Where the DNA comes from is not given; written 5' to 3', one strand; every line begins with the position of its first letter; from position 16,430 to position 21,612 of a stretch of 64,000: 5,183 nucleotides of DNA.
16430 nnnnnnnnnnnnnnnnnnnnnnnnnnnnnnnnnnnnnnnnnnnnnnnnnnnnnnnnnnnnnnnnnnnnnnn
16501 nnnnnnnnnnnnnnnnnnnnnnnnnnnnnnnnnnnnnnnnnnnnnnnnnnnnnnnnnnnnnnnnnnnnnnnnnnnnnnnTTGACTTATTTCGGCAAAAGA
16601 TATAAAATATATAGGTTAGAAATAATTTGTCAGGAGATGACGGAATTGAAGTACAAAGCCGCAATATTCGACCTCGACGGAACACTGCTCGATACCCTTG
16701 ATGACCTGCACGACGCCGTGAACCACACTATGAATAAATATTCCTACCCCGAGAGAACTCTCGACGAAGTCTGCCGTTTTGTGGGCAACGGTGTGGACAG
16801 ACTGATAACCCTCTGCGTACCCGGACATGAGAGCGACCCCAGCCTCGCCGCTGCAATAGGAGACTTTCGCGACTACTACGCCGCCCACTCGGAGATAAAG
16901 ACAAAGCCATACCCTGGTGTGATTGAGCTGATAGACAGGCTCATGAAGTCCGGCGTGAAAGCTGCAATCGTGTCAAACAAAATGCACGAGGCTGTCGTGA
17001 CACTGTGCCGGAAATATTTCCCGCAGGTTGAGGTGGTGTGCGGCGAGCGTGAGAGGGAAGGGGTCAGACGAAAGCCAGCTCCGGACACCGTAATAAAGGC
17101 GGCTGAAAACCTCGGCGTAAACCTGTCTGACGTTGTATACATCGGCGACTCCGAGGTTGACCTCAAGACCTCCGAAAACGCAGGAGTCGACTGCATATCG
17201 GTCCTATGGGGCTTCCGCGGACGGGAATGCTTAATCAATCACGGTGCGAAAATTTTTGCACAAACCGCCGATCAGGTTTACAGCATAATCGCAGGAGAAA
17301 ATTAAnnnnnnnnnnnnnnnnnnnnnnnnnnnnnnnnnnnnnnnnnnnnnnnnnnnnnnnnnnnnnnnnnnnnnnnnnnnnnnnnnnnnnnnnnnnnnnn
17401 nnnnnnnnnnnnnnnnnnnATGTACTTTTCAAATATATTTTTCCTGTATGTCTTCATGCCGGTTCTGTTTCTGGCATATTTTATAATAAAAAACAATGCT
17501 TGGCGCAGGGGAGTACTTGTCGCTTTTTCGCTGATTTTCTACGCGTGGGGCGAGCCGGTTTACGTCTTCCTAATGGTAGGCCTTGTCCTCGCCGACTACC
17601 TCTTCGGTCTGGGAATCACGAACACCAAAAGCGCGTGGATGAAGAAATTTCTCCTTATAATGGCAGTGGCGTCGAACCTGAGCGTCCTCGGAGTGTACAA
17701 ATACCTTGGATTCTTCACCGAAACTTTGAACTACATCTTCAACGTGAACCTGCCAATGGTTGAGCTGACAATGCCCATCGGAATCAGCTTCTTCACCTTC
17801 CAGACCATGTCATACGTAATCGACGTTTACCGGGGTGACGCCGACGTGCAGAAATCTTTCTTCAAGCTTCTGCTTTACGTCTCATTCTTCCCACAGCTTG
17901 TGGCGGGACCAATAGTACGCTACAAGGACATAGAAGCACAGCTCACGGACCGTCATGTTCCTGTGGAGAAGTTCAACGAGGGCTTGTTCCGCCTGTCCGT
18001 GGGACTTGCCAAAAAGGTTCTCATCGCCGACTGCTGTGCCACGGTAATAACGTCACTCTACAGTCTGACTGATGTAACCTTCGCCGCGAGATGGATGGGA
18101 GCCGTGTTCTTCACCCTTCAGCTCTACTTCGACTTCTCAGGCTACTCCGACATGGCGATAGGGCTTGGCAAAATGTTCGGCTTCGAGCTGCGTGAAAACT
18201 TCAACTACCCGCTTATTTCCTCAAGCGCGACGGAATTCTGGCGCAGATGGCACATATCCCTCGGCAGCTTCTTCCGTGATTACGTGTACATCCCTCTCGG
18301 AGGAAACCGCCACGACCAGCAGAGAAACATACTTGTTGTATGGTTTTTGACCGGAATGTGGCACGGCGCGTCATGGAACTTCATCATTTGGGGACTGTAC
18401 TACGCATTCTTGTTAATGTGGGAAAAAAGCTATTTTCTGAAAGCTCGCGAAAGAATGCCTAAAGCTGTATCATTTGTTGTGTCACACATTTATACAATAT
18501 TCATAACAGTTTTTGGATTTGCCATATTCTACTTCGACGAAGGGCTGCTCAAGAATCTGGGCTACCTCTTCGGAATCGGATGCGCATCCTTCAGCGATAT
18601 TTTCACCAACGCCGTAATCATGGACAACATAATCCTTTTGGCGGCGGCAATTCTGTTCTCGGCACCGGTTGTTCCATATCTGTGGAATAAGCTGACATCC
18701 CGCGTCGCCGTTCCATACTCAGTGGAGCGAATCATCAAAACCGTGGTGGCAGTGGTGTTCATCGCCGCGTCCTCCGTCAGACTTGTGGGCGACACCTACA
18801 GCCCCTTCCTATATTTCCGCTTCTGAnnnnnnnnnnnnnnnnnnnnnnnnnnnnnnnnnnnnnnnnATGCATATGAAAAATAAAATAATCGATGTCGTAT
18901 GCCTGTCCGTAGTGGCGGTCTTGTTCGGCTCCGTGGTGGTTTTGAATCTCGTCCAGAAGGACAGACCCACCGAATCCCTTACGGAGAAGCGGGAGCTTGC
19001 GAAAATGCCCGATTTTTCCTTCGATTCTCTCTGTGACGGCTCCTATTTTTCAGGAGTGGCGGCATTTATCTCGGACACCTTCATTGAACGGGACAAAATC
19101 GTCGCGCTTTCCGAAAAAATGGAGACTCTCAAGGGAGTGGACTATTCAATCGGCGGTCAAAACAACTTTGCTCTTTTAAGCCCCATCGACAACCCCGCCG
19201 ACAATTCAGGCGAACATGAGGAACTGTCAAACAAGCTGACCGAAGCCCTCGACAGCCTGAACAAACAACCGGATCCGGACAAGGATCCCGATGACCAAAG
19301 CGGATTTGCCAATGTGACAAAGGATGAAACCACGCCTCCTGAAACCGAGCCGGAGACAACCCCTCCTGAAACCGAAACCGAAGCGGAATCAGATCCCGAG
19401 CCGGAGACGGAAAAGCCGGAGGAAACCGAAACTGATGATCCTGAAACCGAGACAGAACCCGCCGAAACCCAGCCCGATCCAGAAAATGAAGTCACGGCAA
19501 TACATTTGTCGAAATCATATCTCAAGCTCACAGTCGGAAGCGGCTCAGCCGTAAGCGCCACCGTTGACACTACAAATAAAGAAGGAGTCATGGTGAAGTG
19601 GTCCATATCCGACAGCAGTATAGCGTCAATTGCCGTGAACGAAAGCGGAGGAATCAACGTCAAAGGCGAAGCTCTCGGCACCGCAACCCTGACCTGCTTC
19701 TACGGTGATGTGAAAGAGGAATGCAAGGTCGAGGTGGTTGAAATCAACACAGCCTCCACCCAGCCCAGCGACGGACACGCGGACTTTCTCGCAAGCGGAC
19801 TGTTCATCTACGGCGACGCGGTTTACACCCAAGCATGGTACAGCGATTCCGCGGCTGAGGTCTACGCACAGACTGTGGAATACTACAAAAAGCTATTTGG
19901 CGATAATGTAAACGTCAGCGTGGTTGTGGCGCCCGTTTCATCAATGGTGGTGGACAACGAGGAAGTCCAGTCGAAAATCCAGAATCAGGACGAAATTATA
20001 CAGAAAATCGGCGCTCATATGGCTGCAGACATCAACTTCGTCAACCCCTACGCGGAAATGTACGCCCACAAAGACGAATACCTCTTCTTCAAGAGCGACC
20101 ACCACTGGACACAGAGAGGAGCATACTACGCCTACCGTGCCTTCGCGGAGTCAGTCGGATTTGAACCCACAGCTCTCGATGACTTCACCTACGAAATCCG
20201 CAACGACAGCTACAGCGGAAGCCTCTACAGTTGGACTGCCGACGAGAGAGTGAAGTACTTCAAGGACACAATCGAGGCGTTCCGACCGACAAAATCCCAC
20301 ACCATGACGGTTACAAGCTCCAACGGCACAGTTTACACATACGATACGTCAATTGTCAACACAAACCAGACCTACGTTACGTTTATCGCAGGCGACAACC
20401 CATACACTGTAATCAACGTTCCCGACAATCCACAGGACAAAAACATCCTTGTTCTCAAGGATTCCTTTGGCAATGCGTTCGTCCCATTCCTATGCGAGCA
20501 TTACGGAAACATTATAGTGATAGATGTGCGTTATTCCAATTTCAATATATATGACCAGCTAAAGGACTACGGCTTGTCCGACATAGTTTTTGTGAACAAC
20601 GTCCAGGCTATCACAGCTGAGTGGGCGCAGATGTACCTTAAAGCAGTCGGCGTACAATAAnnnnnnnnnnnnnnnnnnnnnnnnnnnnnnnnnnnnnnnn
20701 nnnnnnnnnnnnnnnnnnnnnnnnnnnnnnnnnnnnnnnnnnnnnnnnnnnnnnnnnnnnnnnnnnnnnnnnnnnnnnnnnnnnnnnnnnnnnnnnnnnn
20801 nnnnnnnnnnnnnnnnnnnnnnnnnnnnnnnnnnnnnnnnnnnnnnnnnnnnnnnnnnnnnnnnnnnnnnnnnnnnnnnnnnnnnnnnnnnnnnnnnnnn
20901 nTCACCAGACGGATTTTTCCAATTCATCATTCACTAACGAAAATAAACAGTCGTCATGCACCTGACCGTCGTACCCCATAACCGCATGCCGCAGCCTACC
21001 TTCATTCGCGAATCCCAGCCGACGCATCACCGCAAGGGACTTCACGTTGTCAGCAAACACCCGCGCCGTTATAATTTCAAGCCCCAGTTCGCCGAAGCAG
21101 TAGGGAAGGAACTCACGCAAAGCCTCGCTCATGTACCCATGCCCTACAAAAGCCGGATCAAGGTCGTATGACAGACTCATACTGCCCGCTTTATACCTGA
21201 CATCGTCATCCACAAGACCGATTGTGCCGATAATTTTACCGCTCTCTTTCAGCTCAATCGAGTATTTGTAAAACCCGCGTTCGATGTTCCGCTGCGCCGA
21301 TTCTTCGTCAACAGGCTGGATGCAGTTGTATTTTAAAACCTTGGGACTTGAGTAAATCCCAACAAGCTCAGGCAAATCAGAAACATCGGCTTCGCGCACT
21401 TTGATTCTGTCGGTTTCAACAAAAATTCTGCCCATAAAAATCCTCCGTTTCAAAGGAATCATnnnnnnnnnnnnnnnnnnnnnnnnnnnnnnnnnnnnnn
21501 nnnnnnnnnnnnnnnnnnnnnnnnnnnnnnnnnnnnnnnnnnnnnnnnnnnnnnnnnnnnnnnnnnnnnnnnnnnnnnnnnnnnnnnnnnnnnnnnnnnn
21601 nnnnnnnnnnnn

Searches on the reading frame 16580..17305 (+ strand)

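Call 48: search_protein_families(library=pfam, proteins=[window:16580-17305:+], max_evalue=0.00001)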
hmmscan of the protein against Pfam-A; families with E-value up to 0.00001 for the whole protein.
window:16580-17305:+ (241 aa): 4 families
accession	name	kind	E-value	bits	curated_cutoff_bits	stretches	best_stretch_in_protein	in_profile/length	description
PF13419.12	HAD_2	-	1.4e-33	117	23.8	1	29-208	2-178/178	Haloacid dehalogenase-like hydrolase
PF00702.32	Hydrolase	-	2.9e-21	77.2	26.4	1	25-202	1-191/191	haloacid dehalogenase-like hydrolase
PF12710.13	HAD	-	4e-11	44.1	27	1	28-197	1-187/189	haloacid dehalogenase-like hydrolase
PF13242.12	Hydrolase_like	-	2.5e-08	34.2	22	1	162-218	1-58/75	HAD-hyrolase-like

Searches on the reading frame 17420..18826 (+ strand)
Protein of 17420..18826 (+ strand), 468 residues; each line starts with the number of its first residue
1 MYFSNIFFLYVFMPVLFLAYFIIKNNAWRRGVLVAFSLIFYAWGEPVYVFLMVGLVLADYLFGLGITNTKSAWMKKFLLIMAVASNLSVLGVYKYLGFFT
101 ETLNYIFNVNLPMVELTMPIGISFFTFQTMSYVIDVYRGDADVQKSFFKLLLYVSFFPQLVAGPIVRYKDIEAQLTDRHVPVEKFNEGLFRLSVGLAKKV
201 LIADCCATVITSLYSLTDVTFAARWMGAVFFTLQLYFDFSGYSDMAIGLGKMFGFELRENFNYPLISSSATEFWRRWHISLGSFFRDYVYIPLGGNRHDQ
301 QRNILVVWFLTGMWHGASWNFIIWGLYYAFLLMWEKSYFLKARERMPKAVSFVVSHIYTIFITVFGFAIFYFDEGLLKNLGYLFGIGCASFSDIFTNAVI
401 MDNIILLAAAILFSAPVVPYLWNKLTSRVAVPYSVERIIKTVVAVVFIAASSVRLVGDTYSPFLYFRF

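Call 48: search_protein_families(library=pfam, proteins=[window:17420-18826:+], max_evalue=0.00001)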
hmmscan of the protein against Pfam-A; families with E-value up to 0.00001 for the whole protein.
window:17420-18826:+ (468 aa): 1 family
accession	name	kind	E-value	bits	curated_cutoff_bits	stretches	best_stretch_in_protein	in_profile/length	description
PF03062.24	MBOAT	-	2.7e-28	99.7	27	1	146-342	80-301/337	MBOAT, membrane-bound O-acyltransferase family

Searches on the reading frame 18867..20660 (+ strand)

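Call 48: search_protein_families(library=pfam, proteins=[window:18867-20660:+], max_evalue=0.00001)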
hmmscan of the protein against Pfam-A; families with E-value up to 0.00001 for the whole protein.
window:18867-20660:+ (597 aa): 3 families
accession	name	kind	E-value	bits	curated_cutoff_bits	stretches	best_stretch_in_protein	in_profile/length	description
PF14286.12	DHHW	-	8.5e-59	200.2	25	2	290-552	116-385/385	DHHW protein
PF16822.11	ALGX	-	2.9e-07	30.9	26.5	1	329-433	25-133/268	SGNH hydrolase-like domain, acetyltransferase AlgX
PF02368.24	Big_2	-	3.5e-06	27.3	22.8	1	209-288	2-77/79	Bacterial Ig-like domain (group 2)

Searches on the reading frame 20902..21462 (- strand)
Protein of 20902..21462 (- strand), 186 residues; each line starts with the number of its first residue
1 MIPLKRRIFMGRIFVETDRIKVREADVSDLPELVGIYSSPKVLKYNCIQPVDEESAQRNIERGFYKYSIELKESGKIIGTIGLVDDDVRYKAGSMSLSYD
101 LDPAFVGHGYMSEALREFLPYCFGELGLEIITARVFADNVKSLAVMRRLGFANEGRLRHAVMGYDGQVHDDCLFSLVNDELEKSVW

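Call 48: search_protein_families(library=pfam, proteins=[window:20902-21462:-], max_evalue=0.00001)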
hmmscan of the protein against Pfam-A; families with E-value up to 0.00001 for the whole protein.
window:20902-21462:- (186 aa): 3 families
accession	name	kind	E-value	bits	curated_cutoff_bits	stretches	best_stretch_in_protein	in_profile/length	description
PF13302.13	Acetyltransf_3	-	5e-24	86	25.4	1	19-151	1-137/138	Acetyltransferase (GNAT) domain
PF00583.31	Acetyltransf_1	-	9.7e-10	39.2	20.7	1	63-151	31-116/116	Acetyltransferase (GNAT) family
PF13420.13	Acetyltransf_4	-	6.8e-07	29.9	24.3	1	58-161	39-144/155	Acetyltransferase (GNAT) domain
